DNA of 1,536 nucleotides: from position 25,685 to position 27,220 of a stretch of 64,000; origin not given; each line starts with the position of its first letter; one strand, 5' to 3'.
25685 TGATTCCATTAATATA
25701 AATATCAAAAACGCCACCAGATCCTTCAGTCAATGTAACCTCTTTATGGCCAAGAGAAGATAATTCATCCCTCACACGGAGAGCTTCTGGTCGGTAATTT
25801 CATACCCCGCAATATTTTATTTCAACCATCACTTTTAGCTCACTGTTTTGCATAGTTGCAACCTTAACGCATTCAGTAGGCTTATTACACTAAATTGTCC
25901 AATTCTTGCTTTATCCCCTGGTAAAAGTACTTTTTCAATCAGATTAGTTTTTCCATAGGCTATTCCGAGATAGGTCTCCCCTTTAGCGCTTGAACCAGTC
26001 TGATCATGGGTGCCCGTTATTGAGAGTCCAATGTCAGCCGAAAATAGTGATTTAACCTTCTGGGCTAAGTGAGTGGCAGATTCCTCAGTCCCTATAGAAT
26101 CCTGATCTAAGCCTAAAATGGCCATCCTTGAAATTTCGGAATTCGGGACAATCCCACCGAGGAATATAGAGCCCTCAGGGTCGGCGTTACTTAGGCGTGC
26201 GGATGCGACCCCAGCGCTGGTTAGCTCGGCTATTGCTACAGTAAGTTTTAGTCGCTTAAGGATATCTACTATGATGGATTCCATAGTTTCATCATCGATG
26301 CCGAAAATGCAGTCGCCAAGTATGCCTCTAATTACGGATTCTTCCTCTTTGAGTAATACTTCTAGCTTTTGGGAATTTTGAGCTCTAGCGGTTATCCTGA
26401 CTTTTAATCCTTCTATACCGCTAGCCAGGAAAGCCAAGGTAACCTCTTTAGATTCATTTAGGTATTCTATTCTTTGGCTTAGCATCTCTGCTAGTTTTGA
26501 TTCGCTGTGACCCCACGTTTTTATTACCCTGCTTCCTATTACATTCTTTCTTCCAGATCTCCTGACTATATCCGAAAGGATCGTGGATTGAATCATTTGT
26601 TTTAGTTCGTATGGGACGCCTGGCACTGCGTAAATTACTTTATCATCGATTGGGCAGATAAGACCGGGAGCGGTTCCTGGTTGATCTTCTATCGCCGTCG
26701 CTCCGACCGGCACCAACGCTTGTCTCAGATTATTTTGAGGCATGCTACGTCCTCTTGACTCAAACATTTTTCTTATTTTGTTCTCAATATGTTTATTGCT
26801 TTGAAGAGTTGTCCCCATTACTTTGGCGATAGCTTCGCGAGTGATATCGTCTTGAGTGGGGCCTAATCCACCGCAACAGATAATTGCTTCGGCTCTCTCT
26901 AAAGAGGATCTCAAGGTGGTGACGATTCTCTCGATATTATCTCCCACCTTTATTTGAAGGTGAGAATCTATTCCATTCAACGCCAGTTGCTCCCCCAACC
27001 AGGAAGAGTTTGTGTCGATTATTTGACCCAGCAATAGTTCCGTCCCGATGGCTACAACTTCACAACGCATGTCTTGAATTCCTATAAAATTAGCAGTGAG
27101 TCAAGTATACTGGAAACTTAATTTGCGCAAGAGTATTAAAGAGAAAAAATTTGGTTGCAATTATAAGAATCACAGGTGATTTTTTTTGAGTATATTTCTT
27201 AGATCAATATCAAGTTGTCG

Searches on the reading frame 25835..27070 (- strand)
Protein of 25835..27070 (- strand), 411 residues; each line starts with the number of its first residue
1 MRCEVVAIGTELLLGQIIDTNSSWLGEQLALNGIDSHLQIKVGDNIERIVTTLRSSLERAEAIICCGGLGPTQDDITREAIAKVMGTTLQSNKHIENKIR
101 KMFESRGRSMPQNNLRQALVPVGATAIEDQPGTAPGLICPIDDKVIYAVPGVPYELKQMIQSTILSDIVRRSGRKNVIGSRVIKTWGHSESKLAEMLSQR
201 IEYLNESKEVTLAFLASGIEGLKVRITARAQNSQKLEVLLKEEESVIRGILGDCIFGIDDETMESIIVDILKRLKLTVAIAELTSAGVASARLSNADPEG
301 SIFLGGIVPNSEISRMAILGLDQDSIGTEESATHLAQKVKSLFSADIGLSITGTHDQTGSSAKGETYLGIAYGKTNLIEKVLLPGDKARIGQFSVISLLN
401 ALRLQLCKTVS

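Call 40: find_encoding_contigs(protein=window:25835-27070:-, flank=1000, max_places=10)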
Protein window:25835-27070:- (411 aa): no gene with exactly this product is on record in the collection.
